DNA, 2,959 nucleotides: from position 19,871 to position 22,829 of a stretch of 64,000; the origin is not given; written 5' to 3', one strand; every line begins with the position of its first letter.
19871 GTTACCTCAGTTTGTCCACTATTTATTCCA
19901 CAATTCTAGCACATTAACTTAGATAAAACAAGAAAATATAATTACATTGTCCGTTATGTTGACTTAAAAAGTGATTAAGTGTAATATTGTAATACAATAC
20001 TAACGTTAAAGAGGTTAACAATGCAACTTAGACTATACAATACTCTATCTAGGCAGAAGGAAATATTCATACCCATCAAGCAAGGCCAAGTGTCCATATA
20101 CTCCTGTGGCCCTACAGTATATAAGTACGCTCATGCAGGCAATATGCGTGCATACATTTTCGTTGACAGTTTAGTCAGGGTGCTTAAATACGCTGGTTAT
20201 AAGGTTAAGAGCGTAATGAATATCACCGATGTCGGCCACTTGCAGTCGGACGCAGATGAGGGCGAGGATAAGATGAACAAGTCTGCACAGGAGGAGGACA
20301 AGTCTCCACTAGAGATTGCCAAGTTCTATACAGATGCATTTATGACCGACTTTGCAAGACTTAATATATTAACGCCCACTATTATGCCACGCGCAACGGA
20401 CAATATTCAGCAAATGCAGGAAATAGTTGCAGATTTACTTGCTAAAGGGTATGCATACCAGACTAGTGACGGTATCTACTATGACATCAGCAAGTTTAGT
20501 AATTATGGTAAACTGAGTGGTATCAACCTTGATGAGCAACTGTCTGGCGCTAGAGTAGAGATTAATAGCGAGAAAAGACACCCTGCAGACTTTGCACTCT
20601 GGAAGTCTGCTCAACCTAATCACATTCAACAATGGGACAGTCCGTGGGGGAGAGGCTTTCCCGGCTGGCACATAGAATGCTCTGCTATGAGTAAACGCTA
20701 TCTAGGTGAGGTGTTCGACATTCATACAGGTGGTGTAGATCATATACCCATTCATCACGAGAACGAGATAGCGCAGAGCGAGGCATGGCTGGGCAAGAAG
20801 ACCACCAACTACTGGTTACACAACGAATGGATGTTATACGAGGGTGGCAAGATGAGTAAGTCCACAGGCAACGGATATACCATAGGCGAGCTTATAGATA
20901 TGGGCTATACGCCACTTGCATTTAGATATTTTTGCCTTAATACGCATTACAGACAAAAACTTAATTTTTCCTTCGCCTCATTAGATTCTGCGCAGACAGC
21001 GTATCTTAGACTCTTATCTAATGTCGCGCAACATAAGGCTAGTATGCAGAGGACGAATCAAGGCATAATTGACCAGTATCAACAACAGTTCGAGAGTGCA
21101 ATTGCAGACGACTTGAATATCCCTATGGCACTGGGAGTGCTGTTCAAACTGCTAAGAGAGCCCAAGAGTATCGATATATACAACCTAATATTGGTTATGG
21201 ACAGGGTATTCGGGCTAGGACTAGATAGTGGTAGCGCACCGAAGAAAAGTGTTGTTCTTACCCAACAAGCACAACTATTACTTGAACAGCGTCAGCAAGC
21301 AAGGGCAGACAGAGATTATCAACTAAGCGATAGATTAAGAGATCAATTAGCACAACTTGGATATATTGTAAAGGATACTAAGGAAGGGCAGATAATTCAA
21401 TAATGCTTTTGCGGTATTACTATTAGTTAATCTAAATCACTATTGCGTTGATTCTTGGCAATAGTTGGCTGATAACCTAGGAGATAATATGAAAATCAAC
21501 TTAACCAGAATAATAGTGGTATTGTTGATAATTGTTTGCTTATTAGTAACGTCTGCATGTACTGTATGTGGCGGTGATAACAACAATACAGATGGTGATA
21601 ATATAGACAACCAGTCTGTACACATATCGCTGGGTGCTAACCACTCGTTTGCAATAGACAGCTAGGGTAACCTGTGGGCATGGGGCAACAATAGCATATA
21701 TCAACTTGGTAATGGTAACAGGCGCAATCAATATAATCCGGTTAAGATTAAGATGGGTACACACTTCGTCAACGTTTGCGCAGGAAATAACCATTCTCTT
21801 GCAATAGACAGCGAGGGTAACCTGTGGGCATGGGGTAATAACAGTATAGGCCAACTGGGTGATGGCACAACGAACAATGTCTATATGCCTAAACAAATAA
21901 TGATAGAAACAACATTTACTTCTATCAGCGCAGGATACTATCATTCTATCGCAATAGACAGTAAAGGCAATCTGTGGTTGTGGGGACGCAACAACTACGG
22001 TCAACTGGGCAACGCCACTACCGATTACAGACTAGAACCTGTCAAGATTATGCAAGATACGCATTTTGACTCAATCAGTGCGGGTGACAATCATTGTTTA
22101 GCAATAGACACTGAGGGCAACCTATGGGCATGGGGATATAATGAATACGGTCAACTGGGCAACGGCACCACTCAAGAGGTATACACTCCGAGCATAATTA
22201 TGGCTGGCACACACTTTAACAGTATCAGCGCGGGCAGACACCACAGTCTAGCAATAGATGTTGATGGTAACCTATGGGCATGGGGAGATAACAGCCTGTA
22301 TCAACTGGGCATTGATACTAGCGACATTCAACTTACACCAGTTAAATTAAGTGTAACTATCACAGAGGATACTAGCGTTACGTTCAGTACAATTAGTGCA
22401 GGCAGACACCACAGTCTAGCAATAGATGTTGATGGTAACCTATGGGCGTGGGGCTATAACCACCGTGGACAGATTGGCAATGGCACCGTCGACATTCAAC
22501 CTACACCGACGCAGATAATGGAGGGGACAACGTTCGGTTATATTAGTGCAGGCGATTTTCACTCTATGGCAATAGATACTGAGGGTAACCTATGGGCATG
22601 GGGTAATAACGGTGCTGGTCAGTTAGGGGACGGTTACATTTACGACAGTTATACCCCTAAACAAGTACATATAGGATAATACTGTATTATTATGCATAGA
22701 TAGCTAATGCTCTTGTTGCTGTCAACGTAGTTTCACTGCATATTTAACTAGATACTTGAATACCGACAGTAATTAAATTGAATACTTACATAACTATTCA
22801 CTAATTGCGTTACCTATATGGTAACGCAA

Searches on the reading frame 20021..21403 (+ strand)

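Call 94: search_protein_families(library=pfam, proteins=[window:20021-21403:+], max_evalue=0.00001)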
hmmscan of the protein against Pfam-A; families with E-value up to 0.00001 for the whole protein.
window:20021-21403:+ (460 aa): 4 families
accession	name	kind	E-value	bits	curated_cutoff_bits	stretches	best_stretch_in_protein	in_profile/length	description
PF01406.26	tRNA-synt_1e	-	1.1e-99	334.1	27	1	17-325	3-300/301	tRNA synthetases class I (C) catalytic domain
PF09334.17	tRNA-synt_1g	-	2.2e-12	46.9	20.1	0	36-160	13-128/391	tRNA synthetases class I (M)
PF23493.1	CysS_C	-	7.6e-09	36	23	1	413-457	4-48/51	Cysteinyl-tRNA ligase anticodon binding domain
PF01921.24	tRNA-synt_1f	-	2.1e-07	30.6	27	0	265-347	269-351/360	tRNA synthetases class I (K)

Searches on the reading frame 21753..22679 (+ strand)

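Call 94: search_protein_families(library=pfam, proteins=[window:21753-22679:+], max_evalue=0.00001)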
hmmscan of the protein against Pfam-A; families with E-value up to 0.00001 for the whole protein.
window:21753-22679:+ (308 aa): 6 families
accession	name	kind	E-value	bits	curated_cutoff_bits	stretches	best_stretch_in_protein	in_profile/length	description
PF25390.1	WD40_RLD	-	1e-85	288.7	150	1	4-305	32-345/363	RCC1-like domain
PF00415.24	RCC1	-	3.1e-76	252.2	21.7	5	121-168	1-50/50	Regulator of chromosome condensation (RCC1) repeat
PF13540.12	RCC1_2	-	3e-61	202.2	22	6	107-134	3-30/30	Regulator of chromosome condensation (RCC1) repeat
PF25384.1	Alsin_RLD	-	2.7e-18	66.9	100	0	156-208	278-324/405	Alsin RCC1-like domain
PF07494.17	Reg_prop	-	2e-13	49.2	20.4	0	58-76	2-20/24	Two component regulator propeller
PF06739.17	SBBP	-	2.5e-06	27.8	20.5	0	62-74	14-26/38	Beta-propeller repeat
